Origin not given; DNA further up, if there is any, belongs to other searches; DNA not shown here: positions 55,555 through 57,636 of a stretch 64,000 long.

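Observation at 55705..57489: Type IV pilin fused to a multi-blade beta-propeller (SBBP-like) domain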

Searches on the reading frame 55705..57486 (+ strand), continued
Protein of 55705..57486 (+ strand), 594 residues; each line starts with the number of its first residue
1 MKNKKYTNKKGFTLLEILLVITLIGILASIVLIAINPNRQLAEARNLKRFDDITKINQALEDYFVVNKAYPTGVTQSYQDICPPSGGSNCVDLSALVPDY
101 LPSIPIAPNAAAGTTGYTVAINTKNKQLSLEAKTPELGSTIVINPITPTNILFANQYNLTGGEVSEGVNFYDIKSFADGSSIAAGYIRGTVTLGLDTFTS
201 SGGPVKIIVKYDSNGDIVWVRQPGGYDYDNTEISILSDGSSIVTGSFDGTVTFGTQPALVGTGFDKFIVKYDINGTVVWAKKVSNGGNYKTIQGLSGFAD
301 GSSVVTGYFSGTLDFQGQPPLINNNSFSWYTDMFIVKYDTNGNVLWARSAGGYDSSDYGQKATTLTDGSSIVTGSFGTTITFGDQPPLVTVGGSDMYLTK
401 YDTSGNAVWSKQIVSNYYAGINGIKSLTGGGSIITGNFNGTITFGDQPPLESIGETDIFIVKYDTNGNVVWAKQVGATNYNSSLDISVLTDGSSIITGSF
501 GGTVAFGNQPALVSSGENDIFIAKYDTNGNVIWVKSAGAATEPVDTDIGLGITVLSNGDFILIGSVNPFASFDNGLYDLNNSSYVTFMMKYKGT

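Call 25: search_protein_families(library=pfam, proteins=[L030:44-574:+, L030:636-2708:+, L030:2698-3144:+, L030:3149-5308:+, L030:5244-5930:+, L030:5939-7177:+, L030:7182-8150:+, L030:8160-9986:+, L037:10001-11125:+, L037:11169-12746:+], max_evalue=0.001)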
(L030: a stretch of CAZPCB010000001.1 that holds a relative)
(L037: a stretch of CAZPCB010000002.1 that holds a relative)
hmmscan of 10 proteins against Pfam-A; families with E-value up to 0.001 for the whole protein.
L030:44-574:+ (177 aa): 0 families

L030:636-2708:+ (691 aa): 5 families
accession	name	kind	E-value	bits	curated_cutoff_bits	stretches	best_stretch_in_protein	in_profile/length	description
PF13385.13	Laminin_G_3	-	1.2e-29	103.8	27.6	2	218-340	3-134/151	Concanavalin A-like lectin/glucanases superfamily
PF00041.27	fn3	-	1.7e-13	51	25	1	376-461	2-82/84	Fibronectin type III domain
PF07963.17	N_methyl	-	1.7e-06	27.8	21.2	1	3-28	2-27/27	Prokaryotic N-terminal methylation motif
PF25059.1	FN3_DSCAM-DSCAML_C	-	9e-05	23.2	39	1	396-458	14-75/89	DSCAM/DSCAML C-terminal Fn3-like domain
PF02210.31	Laminin_G_2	-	0.00056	20.8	22.9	0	603-654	47-99/126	Laminin G domain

L030:2698-3144:+ (149 aa): 2 families
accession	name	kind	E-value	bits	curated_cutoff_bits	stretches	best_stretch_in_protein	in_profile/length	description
PF01230.28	HIT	-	1.3e-12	48.7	21.5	1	34-123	1-95/98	HIT domain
PF11969.13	DcpS_C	-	1.1e-10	42.4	24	1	28-127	3-106/114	Scavenger mRNA decapping enzyme C-term binding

L030:3149-5308:+ (720 aa): 5 families
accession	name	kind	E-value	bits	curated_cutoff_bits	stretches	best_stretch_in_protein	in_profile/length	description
PF01580.24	FtsK_SpoIIIE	-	5.9e-65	219.3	24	1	348-546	2-220/221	FtsK/SpoIIIE family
PF17854.6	FtsK_alpha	-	2.9e-29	101.7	22.9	1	241-340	1-101/101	FtsK alpha domain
PF09397.16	FtsK_gamma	-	3.7e-27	94.3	30.6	1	653-711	3-61/63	Ftsk gamma domain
PF12846.13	AAA_10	-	0.00013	21.5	27.5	0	382-426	19-59/362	AAA-like domain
PF13491.11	FtsK_4TM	-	0.00071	19.7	23.1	0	41-159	47-159/171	4TM region of DNA translocase FtsK/SpoIIIE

L030:5244-5930:+ (229 aa): 3 families
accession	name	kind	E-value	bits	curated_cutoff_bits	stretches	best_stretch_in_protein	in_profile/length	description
PF13413.12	HTH_25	-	5.5e-07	29.7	24.6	1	32-68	2-38/62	Helix-turn-helix domain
PF09136.16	Glucodextran_B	-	5.9e-06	26.6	27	1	150-225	1-79/83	Glucodextranase, domain B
PF12844.13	HTH_19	-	2e-05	24.8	30.2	1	29-96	1-62/64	Helix-turn-helix domain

L030:5939-7177:+ (413 aa): 4 families
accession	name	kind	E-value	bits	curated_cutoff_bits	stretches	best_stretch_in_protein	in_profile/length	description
PF00113.28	Enolase_C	-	1.5e-100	336.8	21.5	1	146-411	3-277/296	Enolase, C-terminal TIM barrel domain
PF03952.21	Enolase_N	-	6.2e-53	178.9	35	1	3-133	1-131/131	Enolase, N-terminal domain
PF13378.12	MR_MLE_C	-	1.2e-05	25.6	29.4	1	279-367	66-152/219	Enolase C-terminal domain-like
PF07476.17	MAAL_C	-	0.00074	19.2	27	0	305-373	134-201/249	Methylaspartate ammonia-lyase C-terminus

L030:7182-8150:+ (323 aa): 1 family
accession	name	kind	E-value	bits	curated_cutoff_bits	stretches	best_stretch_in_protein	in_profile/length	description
PF00072.30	Response_reg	-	6.5e-39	133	30.2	2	142-244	1-100/111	Response regulator receiver domain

L030:8160-9986:+ (609 aa): 3 families
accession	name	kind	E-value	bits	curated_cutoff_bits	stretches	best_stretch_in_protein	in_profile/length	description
PF17768.7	RecJ_OB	-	1.6e-29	102.5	27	1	493-604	1-107/107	RecJ OB domain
PF01368.27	DHH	-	5.8e-21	75.5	28.1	1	79-256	1-125/125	DHH family, N-terminal domain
PF02272.25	DHHA1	-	2.2e-10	41.3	25.9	1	388-479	5-101/102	DHHA1 domain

L037:10001-11125:+ (375 aa): 2 families
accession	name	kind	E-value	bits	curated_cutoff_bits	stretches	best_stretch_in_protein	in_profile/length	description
PF13385.13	Laminin_G_3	-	2.1e-17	64.1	27.6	1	207-363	2-151/151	Concanavalin A-like lectin/glucanases superfamily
PF07963.17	N_methyl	-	4.5e-05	23.3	21.2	1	4-26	1-23/27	Prokaryotic N-terminal methylation motif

L037:11169-12746:+ (526 aa): 3 families
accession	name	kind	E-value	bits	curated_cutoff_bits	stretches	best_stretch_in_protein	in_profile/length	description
PF02601.20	Exonuc_VII_L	-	6.1e-81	272.8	35.9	1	233-521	1-314/315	Exonuclease VII, large subunit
PF13742.12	tRNA_anti_2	-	1.5e-14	54.4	27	1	114-209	1-94/95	OB-fold nucleic acid binding domain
PF01336.31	tRNA_anti-codon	-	1.2e-06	28.8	27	1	132-210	1-73/75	OB-fold nucleic acid binding domain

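Call 27: find_encoding_contigs(protein=P0010, flank=10000, max_places=2)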
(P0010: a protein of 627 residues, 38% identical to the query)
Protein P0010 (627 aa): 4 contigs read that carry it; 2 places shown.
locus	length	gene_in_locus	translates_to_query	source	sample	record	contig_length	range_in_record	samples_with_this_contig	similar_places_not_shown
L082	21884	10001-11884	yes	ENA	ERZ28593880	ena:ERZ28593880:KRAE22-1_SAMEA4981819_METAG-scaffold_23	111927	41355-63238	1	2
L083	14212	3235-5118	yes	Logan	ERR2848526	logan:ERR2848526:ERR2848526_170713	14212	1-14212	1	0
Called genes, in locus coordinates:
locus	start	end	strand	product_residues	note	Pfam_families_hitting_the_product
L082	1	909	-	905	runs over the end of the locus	PF00873:ACR_tran, PF02355:SecD_SecF_C (weak)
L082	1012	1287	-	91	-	-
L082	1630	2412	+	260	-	-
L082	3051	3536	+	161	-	PF00255:GSHPx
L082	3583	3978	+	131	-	PF03073:TspO_MBR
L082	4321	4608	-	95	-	PF13376:OmdA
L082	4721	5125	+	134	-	-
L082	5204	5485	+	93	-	-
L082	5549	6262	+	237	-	PF02678:Pirin, PF17954:Pirin_C_2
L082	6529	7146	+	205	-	PF02224:Cytidylate_kin, PF13189:Cytidylate_kin2 (weak), PF13238:AAA_18 (weak)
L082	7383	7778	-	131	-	PF01844:HNH (weak)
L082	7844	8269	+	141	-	PF01641:SelR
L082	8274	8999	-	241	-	-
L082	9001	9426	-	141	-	PF01878:EVE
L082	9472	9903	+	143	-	PF00692:dUTPase, PF22769:DCD (weak)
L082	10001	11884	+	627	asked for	PF07963:N_methyl (weak), PF17164:DUF5122 (faint)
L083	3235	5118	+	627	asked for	PF07963:N_methyl (weak), PF17164:DUF5122 (faint)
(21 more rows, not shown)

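Call 28: find_encoding_contigs(protein=P0006, flank=10000, max_places=2)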
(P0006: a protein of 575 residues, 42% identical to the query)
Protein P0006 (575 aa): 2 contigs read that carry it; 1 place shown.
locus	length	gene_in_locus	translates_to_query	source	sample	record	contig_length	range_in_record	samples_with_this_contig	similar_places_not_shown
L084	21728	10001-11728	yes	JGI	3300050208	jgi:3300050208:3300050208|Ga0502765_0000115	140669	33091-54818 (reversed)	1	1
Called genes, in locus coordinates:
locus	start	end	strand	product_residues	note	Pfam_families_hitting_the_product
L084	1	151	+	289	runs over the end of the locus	PF02775:TPP_enzyme_C, PF12367:PFO_beta_C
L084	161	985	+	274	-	PF03808:Glyco_tran_WecG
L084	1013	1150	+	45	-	-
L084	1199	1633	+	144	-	PF01029:NusB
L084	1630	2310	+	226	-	PF22935:RM44_endonuclase (weak), PF14622:Ribonucleas_3_3, PF00636:Ribonuclease_3, PF00035:dsrm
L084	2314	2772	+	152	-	-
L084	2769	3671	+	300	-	PF02673:BacA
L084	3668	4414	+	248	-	PF00121:TIM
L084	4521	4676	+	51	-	-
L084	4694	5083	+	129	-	PF07883:Cupin_2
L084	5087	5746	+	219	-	PF00072:Response_reg, PF00486:Trans_reg_C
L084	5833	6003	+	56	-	-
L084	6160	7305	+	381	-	PF00512:HisKA, PF02518:HATPase_c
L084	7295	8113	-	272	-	PF00950:ABC-3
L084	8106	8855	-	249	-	PF02463:SMC_N (faint), PF00005:ABC_tran, PF13304:AAA_21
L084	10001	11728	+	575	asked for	PF08931:Caudo_bapla_RBP (faint), PF07963:N_methyl (weak), PF17164:DUF5122 (faint)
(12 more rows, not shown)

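Call 29: predict_structure(alignment_id=A1)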
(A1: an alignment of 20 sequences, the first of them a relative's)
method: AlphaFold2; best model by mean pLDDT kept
length: 594 residues; sequences in the alignment: 20
mean_pLDDT: 82.7   pTM: 0.72
mean pLDDT of the five models: 82.7, 81.1, 80.4, 79.9, 78.1
residues with pLDDT >= 90: 221; 70-90: 278; 50-70: 68; < 50: 27
segments of 3 or more residues with pLDDT < 50: 1-8, 160-164, 541-543, 573-582
pLDDT, mean of each block of 10 residues (from residue 1): 46 71 74 64 84 92 89 81 80 88 87 85 76 71 68 60 62 88 86 79 82 84 72 91 88 85 85 91 77 92 94 88 80 95 94 89 95 95 94 90 96 93 92 94 93 90 95 84 89 91 84 79 92 77 60 89 73 45 69 76
secondary structure, 60 per line:
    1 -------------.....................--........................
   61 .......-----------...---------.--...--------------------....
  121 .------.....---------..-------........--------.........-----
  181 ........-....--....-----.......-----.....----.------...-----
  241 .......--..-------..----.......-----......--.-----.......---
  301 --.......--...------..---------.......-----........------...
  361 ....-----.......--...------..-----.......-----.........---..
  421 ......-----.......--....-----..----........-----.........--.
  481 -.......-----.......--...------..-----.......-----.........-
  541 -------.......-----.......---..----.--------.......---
elements in order: H14-34 H37-67 E79-81 E117-121 E128-132 E151-158 E167-175 E181-188 E190-193 E196-199 E205-211 E217-221 E233-235 E241-247 E265-271 E277-282 E291-297 E303-309 E312-314 E332-338 E344-351 E358-364 E370-376 E379-381 E395-401 E407-415 E419-426 E432-438 E441-444 E456-463 E469-477 E482-488 E494-500 E503-505 E519-525 E531-539 E548-554 E560-566 E585-591

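Call 32: find_encoding_contigs(protein=P0002, flank=10000, max_places=2)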
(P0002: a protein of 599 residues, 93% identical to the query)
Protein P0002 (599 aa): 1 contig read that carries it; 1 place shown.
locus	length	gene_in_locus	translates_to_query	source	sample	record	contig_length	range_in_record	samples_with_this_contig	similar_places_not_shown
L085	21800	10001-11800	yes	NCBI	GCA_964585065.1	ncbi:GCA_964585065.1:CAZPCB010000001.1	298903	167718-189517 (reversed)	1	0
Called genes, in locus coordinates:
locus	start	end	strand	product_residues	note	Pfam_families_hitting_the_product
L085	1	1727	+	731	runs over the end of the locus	PF01751:Toprim, PF01131:Topoisom_bac, PF01396:Zn_ribbon_Top1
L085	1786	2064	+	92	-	-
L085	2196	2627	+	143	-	PF02381:MraZ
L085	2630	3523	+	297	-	PF01795:Methyltransf_5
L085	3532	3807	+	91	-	-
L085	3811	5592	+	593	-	PF03717:PBP_dimer, PF00905:Transpeptidase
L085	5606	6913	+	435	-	PF08245:Mur_ligase_M, PF02875:Mur_ligase_C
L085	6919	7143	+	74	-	PF02609:Exonuc_VII_S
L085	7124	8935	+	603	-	PF00082:Peptidase_S8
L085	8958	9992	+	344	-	PF00044:Gp_dh_N, PF02800:Gp_dh_C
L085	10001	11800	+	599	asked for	PF07963:N_methyl (weak)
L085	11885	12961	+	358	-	PF02540:NAD_synthase (faint), PF02568:ThiI (faint), PF03054:tRNA_Me_trans, PF20259:tRNA_Me_trans_M, PF20258:tRNA_Me_trans_C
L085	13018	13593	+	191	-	PF00625:Guanylate_kin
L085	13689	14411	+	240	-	PF01936:NYN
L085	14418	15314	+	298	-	PF01149:Fapy_DNA_glyco, PF05833:NFACT_N (faint), PF06831:H2TH, PF06827:zf-FPG_IleRS (faint)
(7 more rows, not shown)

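Call 33: find_encoding_contigs(protein=P0030, flank=10000, max_places=2)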
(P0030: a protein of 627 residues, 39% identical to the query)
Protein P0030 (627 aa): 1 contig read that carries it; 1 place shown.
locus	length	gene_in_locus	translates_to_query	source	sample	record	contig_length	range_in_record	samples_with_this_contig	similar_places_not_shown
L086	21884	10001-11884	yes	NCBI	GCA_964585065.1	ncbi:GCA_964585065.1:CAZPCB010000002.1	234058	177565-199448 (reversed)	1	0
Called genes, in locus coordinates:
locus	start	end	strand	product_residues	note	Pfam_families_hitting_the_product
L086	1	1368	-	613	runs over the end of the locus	PF00456:Transketolase_N, PF13292:DXP_synthase_N (faint), PF00676:E1_dh (weak), PF02779:Transket_pyr, PF02780:Transketolase_C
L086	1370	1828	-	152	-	PF02502:LacAB_rpiB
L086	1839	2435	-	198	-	PF01330:RuvA_N, PF14520:HHH_5, PF07499:RuvA_C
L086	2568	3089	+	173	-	PF00578:AhpC-TSA, PF08534:Redoxin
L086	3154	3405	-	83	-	PF00462:Glutaredoxin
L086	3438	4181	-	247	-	PF13462:Thioredoxin_4, PF13098:Thioredoxin_2 (faint), PF01323:DSBA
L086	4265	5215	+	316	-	PF01134:GIDA (faint), PF03486:HI0933_like (faint), PF07992:Pyr_redox_2, PF12831:FAD_oxidored (faint), PF13738:Pyr_redox_3, PF00070:Pyr_redox (weak)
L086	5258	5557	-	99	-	-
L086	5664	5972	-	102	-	-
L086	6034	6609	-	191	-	PF00293:NUDIX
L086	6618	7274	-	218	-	PF13462:Thioredoxin_4, PF01323:DSBA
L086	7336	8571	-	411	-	PF07907:YibE_F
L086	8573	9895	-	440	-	PF02403:Seryl_tRNA_N, PF00587:tRNA-synt_2b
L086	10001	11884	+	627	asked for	PF07963:N_methyl (faint), PF17164:DUF5122 (faint)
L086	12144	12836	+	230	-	-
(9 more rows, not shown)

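Call 35: fold_search(model_id=the predicted structure, library=pdb)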
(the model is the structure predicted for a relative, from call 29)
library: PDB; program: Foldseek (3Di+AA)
matches with E <= 10: 920; with E <= 0.001: 301
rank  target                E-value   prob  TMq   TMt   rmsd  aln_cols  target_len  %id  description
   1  7ron                  1.6e-21  1.00  0.55  0.52  11.6       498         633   20  Crystal structure of the Friedel-Crafts alkylating enzyme CylK from Cylindospermum licheniforme (released 2022-03-23)
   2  7roo                  2.8e-21  1.00  0.54  0.50  11.9       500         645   20  Crystal structure of Friedel-Crafts alkylating enzyme CylK from Cylindospermum licheniforme with bromide (released 2022-03-23)
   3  7fh6                  4.8e-21  1.00  0.56  0.51  13.0       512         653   22  Friedel-Crafts alkylation enzyme CylK (released 2022-02-16)
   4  7fh7                  7.2e-21  1.00  0.55  0.50  13.6       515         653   21  Friedel-Crafts alkylation enzyme CylK mutant Y37F (released 2022-02-16)
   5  7fh8                  1.1e-20  1.00  0.55  0.51  13.5       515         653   21  Friedel-Crafts alkylation enzyme CylK mutant H391A (released 2022-02-16)
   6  6tjh_A                1.3e-09  1.00  0.34  0.51   8.7       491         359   11  Crystal structure of the computationally designed Cake9 protein (released 2020-05-06)
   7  1q7f_B                4.2e-09  1.00  0.30  0.57   7.1       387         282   12  Brain Tumor NHL domain (released 2003-10-21)
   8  1q7f_A                7.8e-09  1.00  0.29  0.56   6.9       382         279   10  Brain Tumor NHL domain (released 2003-10-21)
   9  6u42_5L               2.6e-08  1.00  0.20  0.20  18.6       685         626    8  Natively decorated ciliary doublet microtubule (released 2019-11-13)
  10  6tjg                  7.6e-08  1.00  0.33  0.55   8.6       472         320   10  Crystal structure of the computationally designed Cake8 protein (released 2020-05-06)
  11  9n3q_B                1.2e-07  1.00  0.36  0.66   6.1       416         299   10  Crystal structure of PRMT5:MEP50 in complex with MTA and oxamide compound 51 (released 2025-03-12)
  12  8hmc_B                1.5e-07  0.99  0.16  0.09  25.6       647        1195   10  base module state 1 of Tetrahymena IFT-A (released 2023-06-14)
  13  9n3r_B                3.4e-07  1.00  0.36  0.68   5.8       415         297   10  Crystal structure of PRMT5:MEP50 in complex with MTA and TNG462 (released 2025-03-12)
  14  9mgl_B                3.6e-07  1.00  0.36  0.66   6.0       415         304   10  Crystal structure of PRMT5:MEP50 in complex with MTA and GSK3326595 (released 2025-03-05)
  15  8bbe_E                3.6e-07  1.00  0.36  0.21   9.0       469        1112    8  Structure of the IFT-A complex; IFT-A2 module (released 2022-12-21)
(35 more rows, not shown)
